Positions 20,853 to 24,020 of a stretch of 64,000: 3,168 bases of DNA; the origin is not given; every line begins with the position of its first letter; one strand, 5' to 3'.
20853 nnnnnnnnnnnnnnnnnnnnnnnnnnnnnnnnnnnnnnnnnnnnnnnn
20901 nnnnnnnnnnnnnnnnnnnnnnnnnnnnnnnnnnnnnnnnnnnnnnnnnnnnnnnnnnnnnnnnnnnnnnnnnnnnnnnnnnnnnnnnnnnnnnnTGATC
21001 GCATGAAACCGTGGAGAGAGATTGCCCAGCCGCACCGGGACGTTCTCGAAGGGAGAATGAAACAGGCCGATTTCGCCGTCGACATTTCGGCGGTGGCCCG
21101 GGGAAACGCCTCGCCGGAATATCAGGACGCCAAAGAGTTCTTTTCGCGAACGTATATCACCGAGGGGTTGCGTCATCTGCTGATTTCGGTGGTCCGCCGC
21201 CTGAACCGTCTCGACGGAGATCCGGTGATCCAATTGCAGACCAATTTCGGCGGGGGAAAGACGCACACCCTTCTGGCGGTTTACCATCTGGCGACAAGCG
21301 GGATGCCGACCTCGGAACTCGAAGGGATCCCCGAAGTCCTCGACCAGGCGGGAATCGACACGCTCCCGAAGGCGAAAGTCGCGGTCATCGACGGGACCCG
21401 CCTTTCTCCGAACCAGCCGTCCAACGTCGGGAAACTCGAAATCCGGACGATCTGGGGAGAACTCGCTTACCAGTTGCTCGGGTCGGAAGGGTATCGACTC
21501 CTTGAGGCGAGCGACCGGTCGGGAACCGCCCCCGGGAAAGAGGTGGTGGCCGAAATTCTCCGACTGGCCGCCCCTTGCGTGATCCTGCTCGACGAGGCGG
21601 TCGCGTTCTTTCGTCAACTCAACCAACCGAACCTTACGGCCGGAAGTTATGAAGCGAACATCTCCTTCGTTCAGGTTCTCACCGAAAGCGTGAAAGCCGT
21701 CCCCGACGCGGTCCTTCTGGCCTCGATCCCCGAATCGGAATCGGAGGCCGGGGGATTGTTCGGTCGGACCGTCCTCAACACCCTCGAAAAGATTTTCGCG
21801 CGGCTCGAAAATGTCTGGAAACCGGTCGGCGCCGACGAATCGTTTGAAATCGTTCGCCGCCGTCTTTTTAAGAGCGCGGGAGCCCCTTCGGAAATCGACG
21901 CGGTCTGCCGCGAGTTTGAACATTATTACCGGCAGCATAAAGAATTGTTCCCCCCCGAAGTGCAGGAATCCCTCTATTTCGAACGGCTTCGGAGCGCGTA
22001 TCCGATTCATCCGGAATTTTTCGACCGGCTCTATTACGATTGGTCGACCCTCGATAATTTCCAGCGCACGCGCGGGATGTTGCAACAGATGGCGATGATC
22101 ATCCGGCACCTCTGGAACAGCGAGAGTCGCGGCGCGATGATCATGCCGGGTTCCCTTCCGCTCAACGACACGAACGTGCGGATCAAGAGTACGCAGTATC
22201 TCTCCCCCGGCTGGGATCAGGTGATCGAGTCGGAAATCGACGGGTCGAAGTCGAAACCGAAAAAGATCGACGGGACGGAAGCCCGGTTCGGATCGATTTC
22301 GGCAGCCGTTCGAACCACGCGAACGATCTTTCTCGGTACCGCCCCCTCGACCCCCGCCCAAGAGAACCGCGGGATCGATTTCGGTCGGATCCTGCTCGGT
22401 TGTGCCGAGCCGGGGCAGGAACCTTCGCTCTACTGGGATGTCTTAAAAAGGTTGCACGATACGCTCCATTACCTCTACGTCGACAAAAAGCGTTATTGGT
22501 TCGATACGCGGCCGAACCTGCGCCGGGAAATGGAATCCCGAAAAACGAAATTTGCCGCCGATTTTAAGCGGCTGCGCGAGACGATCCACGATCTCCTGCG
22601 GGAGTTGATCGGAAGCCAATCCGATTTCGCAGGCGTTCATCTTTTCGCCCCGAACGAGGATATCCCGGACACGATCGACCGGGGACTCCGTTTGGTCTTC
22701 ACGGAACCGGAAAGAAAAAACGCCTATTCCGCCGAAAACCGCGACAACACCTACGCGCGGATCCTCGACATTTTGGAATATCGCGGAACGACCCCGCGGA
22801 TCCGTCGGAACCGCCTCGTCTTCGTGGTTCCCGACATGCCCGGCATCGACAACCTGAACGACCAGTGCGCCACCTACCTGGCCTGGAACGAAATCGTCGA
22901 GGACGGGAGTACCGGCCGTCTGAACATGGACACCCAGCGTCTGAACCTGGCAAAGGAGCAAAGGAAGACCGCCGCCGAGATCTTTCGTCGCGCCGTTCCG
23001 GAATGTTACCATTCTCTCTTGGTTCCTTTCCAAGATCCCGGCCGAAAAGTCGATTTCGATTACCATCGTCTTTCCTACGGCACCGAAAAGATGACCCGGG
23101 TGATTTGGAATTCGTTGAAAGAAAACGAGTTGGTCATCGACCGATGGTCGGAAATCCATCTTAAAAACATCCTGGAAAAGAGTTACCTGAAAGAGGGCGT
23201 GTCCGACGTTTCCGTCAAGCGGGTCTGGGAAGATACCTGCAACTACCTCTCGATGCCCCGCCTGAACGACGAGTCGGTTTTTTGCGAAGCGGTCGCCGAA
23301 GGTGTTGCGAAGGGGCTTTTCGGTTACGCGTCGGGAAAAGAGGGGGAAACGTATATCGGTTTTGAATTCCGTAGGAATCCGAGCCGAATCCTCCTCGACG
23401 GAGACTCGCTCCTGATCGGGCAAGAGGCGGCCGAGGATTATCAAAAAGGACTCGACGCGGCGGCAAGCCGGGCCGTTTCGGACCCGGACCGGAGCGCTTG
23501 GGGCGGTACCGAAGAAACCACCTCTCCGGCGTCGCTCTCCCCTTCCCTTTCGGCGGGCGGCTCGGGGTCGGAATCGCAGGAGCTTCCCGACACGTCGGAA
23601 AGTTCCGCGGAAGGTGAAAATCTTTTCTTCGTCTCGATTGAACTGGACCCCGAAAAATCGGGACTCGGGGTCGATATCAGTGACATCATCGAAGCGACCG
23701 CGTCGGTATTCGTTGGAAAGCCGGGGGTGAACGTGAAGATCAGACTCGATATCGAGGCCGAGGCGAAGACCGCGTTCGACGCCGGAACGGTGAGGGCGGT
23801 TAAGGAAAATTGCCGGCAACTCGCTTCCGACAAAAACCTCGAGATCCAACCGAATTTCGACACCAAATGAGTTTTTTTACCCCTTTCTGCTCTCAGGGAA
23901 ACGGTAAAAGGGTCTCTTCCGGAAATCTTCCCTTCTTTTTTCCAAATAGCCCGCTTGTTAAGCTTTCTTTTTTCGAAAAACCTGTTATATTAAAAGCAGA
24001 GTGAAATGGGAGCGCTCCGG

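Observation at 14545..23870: Compact helicase-nuclease / DUF1156 methyltransferase / DUF499 ATPase cassette: candidate anti-phage defence system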

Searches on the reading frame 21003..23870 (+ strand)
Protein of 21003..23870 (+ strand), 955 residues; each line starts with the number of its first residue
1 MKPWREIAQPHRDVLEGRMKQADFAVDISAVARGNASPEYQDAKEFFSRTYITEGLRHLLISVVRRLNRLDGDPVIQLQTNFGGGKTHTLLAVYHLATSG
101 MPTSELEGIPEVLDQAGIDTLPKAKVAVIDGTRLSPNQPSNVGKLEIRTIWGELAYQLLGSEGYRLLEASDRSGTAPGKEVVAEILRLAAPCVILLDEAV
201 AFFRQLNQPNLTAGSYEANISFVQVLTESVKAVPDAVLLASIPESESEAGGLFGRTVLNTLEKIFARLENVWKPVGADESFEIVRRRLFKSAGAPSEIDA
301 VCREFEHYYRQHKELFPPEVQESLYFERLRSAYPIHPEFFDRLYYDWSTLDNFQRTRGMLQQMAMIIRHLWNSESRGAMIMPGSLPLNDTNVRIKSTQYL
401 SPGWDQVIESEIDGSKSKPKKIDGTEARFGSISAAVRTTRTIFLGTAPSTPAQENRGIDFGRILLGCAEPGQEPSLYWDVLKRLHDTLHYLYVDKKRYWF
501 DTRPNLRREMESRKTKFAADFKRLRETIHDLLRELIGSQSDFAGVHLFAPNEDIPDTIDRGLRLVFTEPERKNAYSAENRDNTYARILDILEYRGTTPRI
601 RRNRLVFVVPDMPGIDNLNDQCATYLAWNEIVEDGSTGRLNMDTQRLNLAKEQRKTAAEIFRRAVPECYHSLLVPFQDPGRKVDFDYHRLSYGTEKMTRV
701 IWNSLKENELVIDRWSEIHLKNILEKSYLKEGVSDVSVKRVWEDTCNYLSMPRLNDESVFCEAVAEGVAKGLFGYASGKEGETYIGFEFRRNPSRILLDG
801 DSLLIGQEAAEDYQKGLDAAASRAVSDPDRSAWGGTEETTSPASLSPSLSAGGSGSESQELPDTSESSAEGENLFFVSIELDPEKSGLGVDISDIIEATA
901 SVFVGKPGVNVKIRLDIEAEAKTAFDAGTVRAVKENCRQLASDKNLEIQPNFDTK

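Call 6: search_protein_families(library=pfam, proteins=[window:21003-23870:+], max_evalue=0.01)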
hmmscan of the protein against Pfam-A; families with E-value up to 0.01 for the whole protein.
window:21003-23870:+ (955 aa): 1 family
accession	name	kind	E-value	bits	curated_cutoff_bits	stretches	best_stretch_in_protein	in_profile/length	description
PF04465.17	DUF499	-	1.2e-35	123.1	23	1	123-770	19-694/1024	Protein of unknown function (DUF499)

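Call 7: search_protein_families(library=padloc, proteins=[window:21003-23870:+], max_evalue=0.001)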
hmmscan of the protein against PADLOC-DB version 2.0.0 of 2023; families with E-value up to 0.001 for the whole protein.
window:21003-23870:+ (955 aa): 2 families
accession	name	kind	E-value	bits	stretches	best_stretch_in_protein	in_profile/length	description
PDLC00662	HmaC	-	0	1221.8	1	1-941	3-933/941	AAA+ ATPase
PDLC02192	DUF499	-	8.4e-38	127.8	1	41-573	33-545/1022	-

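Call 44: search_solved_structures(query=window:21003-23867:+, max_evalue=0.01)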
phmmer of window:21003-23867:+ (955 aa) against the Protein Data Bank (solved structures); distinct sequences matched with E-value up to 0.01: 0.

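Call 45: search_protein_families(library=ncbifam, proteins=[window:21003-23867:+], max_evalue=0.001)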
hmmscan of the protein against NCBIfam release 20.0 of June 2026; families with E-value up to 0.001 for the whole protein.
window:21003-23867:+ (955 aa): 1 family
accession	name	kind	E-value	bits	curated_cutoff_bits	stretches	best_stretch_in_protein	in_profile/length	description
NF042962.1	DUF499_antiphage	equivalog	2.7e-46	158.1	1200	1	40-690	32-640/1025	anti-phage-associated DUF499 domain-containing protein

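Call 51: find_homologous_proteins(query=window:21003-23867:+, max_evalue=1e-10)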
Query window:21003-23867:+ (955 aa): 7964 proteins with E <= 1e-10 among 8000 candidates; the best 120 are listed.
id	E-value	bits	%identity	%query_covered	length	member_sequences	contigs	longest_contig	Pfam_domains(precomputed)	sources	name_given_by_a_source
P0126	0.0e+0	2180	100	100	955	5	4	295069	PF04465.18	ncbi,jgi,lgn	ncbi:MAG: ATP-binding protein [Thermoguttaceae bacterium]|jgi:predicted AAA+ superfamily ATPase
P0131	0.0e+0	1114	54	98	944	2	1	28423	PF04465.18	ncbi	ncbi:MAG: ATP-binding protein [Oligosphaeraceae bacterium]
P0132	0.0e+0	1102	55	98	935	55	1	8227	PF04465.18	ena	-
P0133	0.0e+0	1096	54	99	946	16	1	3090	PF04465.18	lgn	-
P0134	0.0e+0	1091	53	99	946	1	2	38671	PF04465.18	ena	-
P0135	0.0e+0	1088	55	98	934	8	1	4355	PF04465.18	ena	-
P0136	0.0e+0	1086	53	98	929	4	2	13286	PF04465.18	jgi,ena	-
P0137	0.0e+0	1086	54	98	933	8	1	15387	PF04465.18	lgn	-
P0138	0.0e+0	1083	54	99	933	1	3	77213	PF04465.18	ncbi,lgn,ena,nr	ncbi:MAG: ATP-binding protein [Victivallales bacterium]|nr:ATP-binding protein [Victivallales bacter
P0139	0.0e+0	1079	54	98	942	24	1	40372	PF04465.18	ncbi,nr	ncbi:MAG: ATP-binding protein [Lentisphaeria bacterium]|nr:ATP-binding protein [Lentisphaeria bacter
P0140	0.0e+0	1078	52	98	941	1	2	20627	PF04465.18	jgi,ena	-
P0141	0.0e+0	1078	54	98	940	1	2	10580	PF04465.18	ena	-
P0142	0.0e+0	1077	53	98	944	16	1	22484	PF04465.18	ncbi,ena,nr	ncbi:MAG: ATP-binding protein [Victivallales bacterium]|nr:ATP-binding protein [Victivallales bacter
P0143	0.0e+0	1073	54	98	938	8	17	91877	PF04465.18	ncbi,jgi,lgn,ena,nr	ncbi:MAG: ATP-binding protein [Lentisphaerae bacterium]|nr:ATP-binding protein [Lentisphaerota bacte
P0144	0.0e+0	1073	53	98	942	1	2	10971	PF04465.18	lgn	-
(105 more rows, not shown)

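Call 65: search_dna_similar(query=window:21003-23867:+, collection=plasmids, mode=protein, max_rows=8, max_evalue=1e-20)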
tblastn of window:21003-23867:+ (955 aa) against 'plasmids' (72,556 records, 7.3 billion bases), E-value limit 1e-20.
Records with a match: 124; places in all: 131; records where one place covers at least 80% of the query: 70.
Best place of each record, by identity: <60% 124.
By first word of the organism name: Thermus 16; Rhodococcus 16; Nostoc 6; Leptolyngbya 6; Acinetobacter 6; Planktothrix 4; Haloarcula 4; Halobacterium 4; Candidatus 3; Picosynechococcus 3; and 44 more.
By predicted mobility (MOB-suite, as given by PLSDB): non-mobilizable 82; mobilizable 21; conjugative 21.
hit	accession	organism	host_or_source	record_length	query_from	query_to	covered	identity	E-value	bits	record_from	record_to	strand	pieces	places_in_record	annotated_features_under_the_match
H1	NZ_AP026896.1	Aeromonas caviae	Microbe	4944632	1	940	98%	47.6%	0e+0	859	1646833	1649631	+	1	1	none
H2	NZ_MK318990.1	Rhizobium rhizogenes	-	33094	1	941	99%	43.3%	0e+0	729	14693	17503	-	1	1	ATP-binding protein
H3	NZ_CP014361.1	Methylomonas sp. DH-1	cell culture,waste sludge of a brewery ...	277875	1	940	98%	42.6%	0e+0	756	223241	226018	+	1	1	DUF499 domain-containing protein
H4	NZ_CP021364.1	Acidovorax carolinensis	-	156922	1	817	86%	46.0%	0e+0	714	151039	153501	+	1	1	DUF499 domain-containing protein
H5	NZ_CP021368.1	Acidovorax carolinensis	-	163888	1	817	86%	46.0%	0e+0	714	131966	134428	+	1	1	DUF499 domain-containing protein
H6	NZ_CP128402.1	Candidatus Chlorohelix allophototropha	Single colony of Candidatus Chlorohelix ...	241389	2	940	98%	39.1%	0e+0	627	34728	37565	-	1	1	Swt1 family HEPN domain-containing protein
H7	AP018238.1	Microchaete diplosiphon NIES-3275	-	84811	1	940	98%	37.6%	0e+0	592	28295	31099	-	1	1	hypothetical protein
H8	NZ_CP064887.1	Tolypothrix sp. PCC 7601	Fresh water sample,Fresh water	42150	1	940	98%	37.6%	0e+0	592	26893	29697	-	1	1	Swt1 family HEPN domain-containing protein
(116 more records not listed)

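Call 66: search_dna_similar(query=window:21003-23867:+, collection=phages, mode=protein, max_rows=8, max_evalue=1e-10)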
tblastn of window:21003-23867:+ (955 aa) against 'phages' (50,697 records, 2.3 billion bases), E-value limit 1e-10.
No match.

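Call 68: predict_structure(alignment_id=A2)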
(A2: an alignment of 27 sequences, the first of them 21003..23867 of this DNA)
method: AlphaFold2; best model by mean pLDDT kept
length: 955 residues; sequences in the alignment: 27
mean_pLDDT: 70.1   pTM: 0.40
mean pLDDT of the five models: 70.1, 62.4, 62.3, 61.3, 58.3
residues with pLDDT >= 90: 207; 70-90: 365; 50-70: 155; < 50: 228
segments of 3 or more residues with pLDDT < 50: 15-23, 272-276, 338-459, 461-472, 483-494, 496-504, 824-872, 953-955
pLDDT, mean of each block of 10 residues (from residue 1): 62 51 64 81 84 83 91 80 71 89 86 88 89 67 80 90 87 82 92 89 71 73 89 91 64 79 68 51 69 76 75 64 65 57 39 32 31 27 31 34 45 42 33 33 32 42 42 48 42 45 59 82 92 81 89 84 91 87 91 90 93 91 94 79 75 93 93 86 88 87 90 89 90 89 90 88 92 89 85 79 90 81 44 28 29 30 30 63 55 70 70 73 70 72 59 48
secondary structure, 60 per line:
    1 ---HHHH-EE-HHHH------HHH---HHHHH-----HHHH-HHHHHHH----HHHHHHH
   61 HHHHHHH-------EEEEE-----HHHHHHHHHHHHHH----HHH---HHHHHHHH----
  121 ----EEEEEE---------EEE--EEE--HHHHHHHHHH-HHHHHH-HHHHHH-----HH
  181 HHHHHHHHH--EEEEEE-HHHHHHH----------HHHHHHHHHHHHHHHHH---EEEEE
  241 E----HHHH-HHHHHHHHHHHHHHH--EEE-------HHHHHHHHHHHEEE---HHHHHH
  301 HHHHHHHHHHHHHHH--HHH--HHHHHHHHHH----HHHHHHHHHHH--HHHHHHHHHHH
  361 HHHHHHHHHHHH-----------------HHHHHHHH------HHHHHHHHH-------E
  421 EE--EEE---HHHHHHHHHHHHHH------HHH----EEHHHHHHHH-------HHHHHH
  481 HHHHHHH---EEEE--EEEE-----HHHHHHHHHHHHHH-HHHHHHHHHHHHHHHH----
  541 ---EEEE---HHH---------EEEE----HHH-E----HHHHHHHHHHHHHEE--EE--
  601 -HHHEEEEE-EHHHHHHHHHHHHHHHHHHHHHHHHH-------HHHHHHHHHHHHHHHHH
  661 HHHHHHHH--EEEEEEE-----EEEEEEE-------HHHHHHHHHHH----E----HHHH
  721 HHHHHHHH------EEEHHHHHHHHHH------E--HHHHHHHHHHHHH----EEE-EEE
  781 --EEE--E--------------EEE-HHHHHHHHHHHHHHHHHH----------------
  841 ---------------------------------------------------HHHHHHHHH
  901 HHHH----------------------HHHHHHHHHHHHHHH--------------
elements in order (helices of 4 or more, strands of 3 or more residues): H4-7 H12-15 H28-32 H38-41 H43-49 H54-67 E75-79 H85-98 H109-116 E125-130 E140-142 E145-147 H150-159 H161-166 H168-173 H179-189 E192-197 H199-205 H216-232 E236-241 H246-249 H251-265 E268-270 H278-288 E289-291 H295-315 H323-332 H337-347 H350-372 H390-397 H404-412 E420-422 E425-427 H431-444 H460-467 H475-487 E491-494 E497-500 H506-519 H521-536 E544-547 E563-566 H580-592 E605-609 H612-636 H644-668 E671-677 E683-689 H697-707 H717-728 E735-737 H738-747 H757-769 E774-776 E778-780 E783-785 E803-805 H807-824 H892-904 H927-941

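Call 71: fold_search(model_id=the predicted structure, library=pdb)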
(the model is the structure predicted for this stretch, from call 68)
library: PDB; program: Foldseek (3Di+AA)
matches with E <= 10: 461; with E <= 0.001: 0
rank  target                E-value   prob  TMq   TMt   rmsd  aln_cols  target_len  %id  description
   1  7ln4_D                1.0e-02  0.90  0.12  0.15  19.1       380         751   12  Cryo-EM structure of human p97 in complex with Npl4/Ufd1 and polyubiquitinated Ub-Eos (FOM, Class 3) (released 2021-09-15)
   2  6p11                  1.3e-02  0.94  0.13  0.37  19.1       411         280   11  Structure of spastin AAA domain (T692A mutant) in complex with JNJ-7706621 inhibitor (released 2019-07-24)
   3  6epc_I                1.5e-02  0.82  0.12  0.25  16.1       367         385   14  Ground state 26S proteasome (GS2) (released 2018-02-07)
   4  7mhs_C                1.5e-02  0.41  0.14  0.22  25.0       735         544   12  Structure of p97 (subunits A to E) with substrate engaged (released 2022-05-11)
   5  8u9c_A                1.6e-02  0.51  0.14  0.21  20.4       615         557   11  Cdc48-Shp1 unfolding native substrate, Class 5 (released 2024-11-06)
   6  8xqw_E                2.1e-02  0.96  0.14  0.15  25.1       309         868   14  Cryo-EM structure of the Ycf2-FtsHi motor complex from Chlamydomonas reinhardtii in AMPPNP bound state (released 2024-09-11)
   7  3cf2_A                2.2e-02  0.98  0.13  0.18   7.5       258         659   14  Structure of P97/vcp in complex with ADP/AMP-PNP (released 2008-04-22)
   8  9mpq_D                2.4e-02  0.99  0.14  0.22   7.4       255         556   14  Cryo-EM structure of VCP (consensus) (released 2025-10-15)
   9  8ooi_A                2.6e-02  0.90  0.14  0.17  18.0       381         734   13  Full composite cryo-EM map of p97/VCP in ADP.Pi state (released 2024-01-31)
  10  7lmz_C                2.7e-02  0.69  0.14  0.17  21.6       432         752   12  Cryo-EM structure of human p97 in complex with Npl4/Ufd1 and Ub6 (Class 1) (released 2021-09-15)
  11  7t3i_E                3.0e-02  0.33  0.15  0.23  23.9       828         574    8  CryoEM structure of the Rix7 D2 Walker B mutant (released 2022-03-02)
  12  7t3i_B                3.0e-02  0.33  0.14  0.22  22.1       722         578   10  CryoEM structure of the Rix7 D2 Walker B mutant (released 2022-03-02)
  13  9mps_A                3.1e-02  0.92  0.15  0.41  14.0       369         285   13  Cryo-EM structure of VCPIP1 VCPID bound to VCP D2 domain dimer (with extra D2 domain) (released 2025-10-15)
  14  9zdx_C                3.3e-02  0.87  0.21  0.33  14.8       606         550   11  Dimer of ATPase BrxC containing a Walker B mutation and bound to ATP from the Acinetobacter BREX system (released 2026-04-08)
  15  7wub_C                4.1e-02  0.89  0.15  0.23  20.9       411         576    9  Cryo-EM structure of dodecamer P97 (released 2022-03-23)
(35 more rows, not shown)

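Call 75: search_protein_families(library=padloc, proteins=[window:21003-23867:+], max_evalue=1)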
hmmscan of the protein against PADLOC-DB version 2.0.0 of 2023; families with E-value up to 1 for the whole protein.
window:21003-23867:+ (955 aa): 2 families
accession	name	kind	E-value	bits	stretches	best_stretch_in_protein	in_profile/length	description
PDLC00662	HmaC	-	0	1221.8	1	1-941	3-933/941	AAA+ ATPase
PDLC02192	DUF499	-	8.4e-38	127.8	1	41-573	33-545/1022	-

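Call 91: search_solved_structures(query=A2, max_evalue=1)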
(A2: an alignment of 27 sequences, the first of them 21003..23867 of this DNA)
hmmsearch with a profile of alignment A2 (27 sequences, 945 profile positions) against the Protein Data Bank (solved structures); distinct sequences matched with E-value up to 1: 16.
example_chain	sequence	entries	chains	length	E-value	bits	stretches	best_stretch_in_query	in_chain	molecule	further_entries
6hqa_B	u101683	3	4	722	0.1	14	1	300-355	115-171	Subunit (90 kDa) of TFIID and SAGA complexes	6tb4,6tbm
5xho_A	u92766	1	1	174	0.42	11.9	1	644-736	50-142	Ferritin, middle subunit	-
6gxn_v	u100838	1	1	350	0.45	11.8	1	615-682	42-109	Peptide chain release factor RF1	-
7m5d_A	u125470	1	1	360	0.46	11.8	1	615-682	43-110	Peptide chain release factor 1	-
4mjy_A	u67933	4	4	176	0.46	11.8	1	640-736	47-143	Ferritin, middle subunit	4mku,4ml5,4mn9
5j30_QY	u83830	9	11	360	0.46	11.8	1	615-682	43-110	Peptide chain release factor 1 | Peptide chain release factor RF1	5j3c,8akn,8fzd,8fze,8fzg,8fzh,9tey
2b3t_B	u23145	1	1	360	0.47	11.8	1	615-682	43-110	Peptide chain release factor 1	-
6dnc_MA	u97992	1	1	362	0.47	11.8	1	615-682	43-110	Peptide chain release factor 1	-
6boh_JA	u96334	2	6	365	0.48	11.7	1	615-682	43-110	Peptide chain release factor 1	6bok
5j4d_JA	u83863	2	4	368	0.48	11.7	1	615-682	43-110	Peptide chain release factor 1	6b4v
8pp5_A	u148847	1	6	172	0.54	11.6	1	637-736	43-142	Ferritin heavy chain, N-terminally processed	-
8pp2_A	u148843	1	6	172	0.58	11.5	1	638-736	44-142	Ferritin heavy chain, N-terminally processed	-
6lk9_A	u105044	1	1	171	0.59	11.4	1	624-741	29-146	Coho salmon ferritin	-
5jkl_A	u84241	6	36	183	0.71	11.2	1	637-736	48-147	Ferritin heavy chain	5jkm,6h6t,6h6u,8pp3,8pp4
3se1_A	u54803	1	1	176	0.72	11.2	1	644-736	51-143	Ferritin, middle subunit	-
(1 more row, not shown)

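Call 98: search_protein_representatives(protein=window:21003-23867:+)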
Query: 955 residues. Proteins with E-value up to 0.001 (for the whole library): 5851; up to 1e-10: 3521; up to 1e-30: 1274. The best 150 are listed.
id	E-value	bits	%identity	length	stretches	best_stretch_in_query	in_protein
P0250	1.6e-262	890.3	48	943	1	1-941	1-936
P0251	8.7e-247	838.2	44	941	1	1-944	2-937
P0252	1.6e-246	837.3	47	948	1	1-941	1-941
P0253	2.5e-237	806.9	45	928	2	1-820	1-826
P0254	3.3e-235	799.8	44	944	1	1-940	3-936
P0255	9.2e-232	788.5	46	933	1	1-938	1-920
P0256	9.1e-225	765.3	44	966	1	1-943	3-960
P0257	1.7e-224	764.5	44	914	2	1-810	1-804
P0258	1.8e-214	731.2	42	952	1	2-947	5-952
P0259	4.4e-214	730.0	43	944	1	1-948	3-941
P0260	5.7e-214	729.6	76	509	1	2-415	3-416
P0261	2.2e-211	721.0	46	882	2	1-777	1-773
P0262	3.7e-211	720.3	42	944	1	1-943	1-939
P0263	1.6e-210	718.2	42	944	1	1-939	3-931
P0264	8.1e-205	699.3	50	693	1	1-681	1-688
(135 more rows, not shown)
